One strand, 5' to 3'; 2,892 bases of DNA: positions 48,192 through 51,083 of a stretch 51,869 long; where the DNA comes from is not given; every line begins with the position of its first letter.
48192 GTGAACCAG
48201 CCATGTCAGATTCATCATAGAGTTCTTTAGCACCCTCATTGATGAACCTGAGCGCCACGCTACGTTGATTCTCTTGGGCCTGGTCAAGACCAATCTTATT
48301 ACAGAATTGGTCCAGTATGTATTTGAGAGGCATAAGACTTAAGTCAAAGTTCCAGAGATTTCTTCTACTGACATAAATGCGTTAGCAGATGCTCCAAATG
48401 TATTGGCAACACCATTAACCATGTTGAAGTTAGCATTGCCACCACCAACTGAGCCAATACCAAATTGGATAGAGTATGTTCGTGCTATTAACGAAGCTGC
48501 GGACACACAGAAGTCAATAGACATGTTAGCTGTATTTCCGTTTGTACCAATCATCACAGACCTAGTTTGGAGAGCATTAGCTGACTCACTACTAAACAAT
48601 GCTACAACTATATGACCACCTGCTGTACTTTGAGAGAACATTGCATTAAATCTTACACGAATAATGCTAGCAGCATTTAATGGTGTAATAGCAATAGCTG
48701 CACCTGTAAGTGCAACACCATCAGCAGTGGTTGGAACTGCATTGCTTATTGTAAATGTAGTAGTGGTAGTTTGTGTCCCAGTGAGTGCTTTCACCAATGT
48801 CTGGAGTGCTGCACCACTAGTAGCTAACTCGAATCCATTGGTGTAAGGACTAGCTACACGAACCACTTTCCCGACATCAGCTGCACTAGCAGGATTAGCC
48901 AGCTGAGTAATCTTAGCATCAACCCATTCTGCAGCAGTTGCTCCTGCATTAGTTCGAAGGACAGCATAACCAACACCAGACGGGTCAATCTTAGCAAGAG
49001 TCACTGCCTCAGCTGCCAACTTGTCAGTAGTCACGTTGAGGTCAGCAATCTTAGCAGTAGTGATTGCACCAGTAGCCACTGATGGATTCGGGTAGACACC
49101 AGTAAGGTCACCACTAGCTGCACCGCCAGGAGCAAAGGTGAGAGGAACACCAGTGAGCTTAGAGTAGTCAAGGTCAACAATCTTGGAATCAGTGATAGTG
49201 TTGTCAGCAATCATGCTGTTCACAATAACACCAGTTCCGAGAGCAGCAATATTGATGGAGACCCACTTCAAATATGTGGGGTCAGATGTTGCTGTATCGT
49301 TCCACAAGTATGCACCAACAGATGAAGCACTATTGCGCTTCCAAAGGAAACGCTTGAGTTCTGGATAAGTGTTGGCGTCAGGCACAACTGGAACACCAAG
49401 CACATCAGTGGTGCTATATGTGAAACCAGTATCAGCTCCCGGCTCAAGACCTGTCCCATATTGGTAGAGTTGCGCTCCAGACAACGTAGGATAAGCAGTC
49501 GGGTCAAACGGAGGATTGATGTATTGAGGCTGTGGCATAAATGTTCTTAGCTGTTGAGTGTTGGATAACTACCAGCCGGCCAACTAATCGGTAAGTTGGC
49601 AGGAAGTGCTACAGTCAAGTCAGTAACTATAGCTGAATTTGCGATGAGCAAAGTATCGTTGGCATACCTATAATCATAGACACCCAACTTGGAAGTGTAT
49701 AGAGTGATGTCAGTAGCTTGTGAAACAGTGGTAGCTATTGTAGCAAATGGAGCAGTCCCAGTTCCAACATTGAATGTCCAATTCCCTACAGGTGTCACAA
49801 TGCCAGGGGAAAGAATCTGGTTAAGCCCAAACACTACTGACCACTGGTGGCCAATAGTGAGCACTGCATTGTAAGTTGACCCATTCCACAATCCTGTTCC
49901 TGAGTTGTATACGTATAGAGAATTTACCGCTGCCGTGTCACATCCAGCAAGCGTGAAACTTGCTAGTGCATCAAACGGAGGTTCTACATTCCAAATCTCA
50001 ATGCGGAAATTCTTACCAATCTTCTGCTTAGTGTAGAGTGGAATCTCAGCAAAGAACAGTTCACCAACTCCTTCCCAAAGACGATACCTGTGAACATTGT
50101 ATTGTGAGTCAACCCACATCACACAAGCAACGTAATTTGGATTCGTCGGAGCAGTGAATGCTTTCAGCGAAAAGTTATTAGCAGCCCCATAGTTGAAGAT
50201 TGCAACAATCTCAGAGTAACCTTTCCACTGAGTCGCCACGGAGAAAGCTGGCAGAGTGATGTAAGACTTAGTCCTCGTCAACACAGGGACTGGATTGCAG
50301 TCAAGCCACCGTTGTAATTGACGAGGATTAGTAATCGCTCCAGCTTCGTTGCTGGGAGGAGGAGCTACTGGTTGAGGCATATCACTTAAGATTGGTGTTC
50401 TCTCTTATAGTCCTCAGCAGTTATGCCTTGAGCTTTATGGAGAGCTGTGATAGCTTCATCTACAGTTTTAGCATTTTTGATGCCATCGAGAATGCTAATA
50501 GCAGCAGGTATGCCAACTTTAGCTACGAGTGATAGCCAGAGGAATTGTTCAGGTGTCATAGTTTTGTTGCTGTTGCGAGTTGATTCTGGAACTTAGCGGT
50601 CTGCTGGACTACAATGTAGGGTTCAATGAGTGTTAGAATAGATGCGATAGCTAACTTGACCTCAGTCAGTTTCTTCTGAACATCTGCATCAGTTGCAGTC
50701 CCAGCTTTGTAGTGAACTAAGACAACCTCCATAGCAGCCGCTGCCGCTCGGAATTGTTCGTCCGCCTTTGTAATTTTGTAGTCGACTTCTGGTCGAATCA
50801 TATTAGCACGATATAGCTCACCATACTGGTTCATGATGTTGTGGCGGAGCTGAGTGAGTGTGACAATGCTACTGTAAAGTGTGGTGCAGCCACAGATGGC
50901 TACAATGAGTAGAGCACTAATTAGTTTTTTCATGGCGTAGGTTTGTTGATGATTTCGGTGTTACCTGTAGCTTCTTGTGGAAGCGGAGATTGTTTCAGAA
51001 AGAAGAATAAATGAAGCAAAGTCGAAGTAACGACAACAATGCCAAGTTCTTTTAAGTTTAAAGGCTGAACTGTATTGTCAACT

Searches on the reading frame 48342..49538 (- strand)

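Call 39: search_protein_families(library=pfam, proteins=[window:48342-49538:-], max_evalue=0.01)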
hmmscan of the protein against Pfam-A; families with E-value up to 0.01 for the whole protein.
window:48342-49538:- (399 aa): 1 family
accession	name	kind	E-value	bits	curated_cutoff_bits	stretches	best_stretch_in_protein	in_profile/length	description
PF19264.4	DUF5907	-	0.00012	22.6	27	1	142-171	14-43/80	Repeat of unknown function (DUF5907)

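Call 42: search_protein_families(library=phrogs, proteins=[window:48342-49538:-], max_evalue=0.01)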
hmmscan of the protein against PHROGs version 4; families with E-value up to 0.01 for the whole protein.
window:48342-49538:- (399 aa): 3 families
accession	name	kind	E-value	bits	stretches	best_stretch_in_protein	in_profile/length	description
phrog_892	-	tail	0.00042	20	1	154-306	375-500/782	tail fiber protein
phrog_28766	-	tail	0.00064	19.2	1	151-221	133-202/472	tail fiber protein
phrog_5431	-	unknown function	0.0073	17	0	161-233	81-150/233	-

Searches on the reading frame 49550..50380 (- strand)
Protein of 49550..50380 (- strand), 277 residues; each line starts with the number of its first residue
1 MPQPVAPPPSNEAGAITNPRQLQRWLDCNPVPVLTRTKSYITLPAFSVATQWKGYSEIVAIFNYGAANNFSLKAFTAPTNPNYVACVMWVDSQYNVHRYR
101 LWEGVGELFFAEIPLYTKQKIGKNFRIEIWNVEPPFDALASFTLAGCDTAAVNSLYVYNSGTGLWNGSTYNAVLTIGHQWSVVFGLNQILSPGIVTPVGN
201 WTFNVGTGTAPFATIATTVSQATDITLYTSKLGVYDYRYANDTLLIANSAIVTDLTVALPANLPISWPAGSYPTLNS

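Call 39: search_protein_families(library=pfam, proteins=[window:49550-50380:-], max_evalue=0.01)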
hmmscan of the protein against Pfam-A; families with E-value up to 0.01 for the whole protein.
window:49550-50380:- (277 aa): 0 families

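Call 42: search_protein_families(library=phrogs, proteins=[window:49550-50380:-], max_evalue=0.01)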
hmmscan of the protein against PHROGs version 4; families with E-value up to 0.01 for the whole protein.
window:49550-50380:- (277 aa): 1 family
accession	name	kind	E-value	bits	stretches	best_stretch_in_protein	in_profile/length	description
phrog_28686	-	unknown function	0.004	18.2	0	41-60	15-34/61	-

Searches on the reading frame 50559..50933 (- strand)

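Call 39: search_protein_families(library=pfam, proteins=[window:50559-50933:-], max_evalue=0.01)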
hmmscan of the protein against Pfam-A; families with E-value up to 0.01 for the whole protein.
window:50559-50933:- (125 aa): 1 family
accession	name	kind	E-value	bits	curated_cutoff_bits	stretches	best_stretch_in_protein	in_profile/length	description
PF05227.19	CHASE3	-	0.0047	17.3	28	1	59-120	42-103/138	CHASE3 domain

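Call 42: search_protein_families(library=phrogs, proteins=[window:50559-50933:-], max_evalue=0.01)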
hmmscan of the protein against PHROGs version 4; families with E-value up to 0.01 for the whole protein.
window:50559-50933:- (125 aa): 1 family
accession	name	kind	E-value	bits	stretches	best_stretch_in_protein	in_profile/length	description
phrog_4094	-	unknown function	0.0026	18.3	1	31-104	37-110/281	-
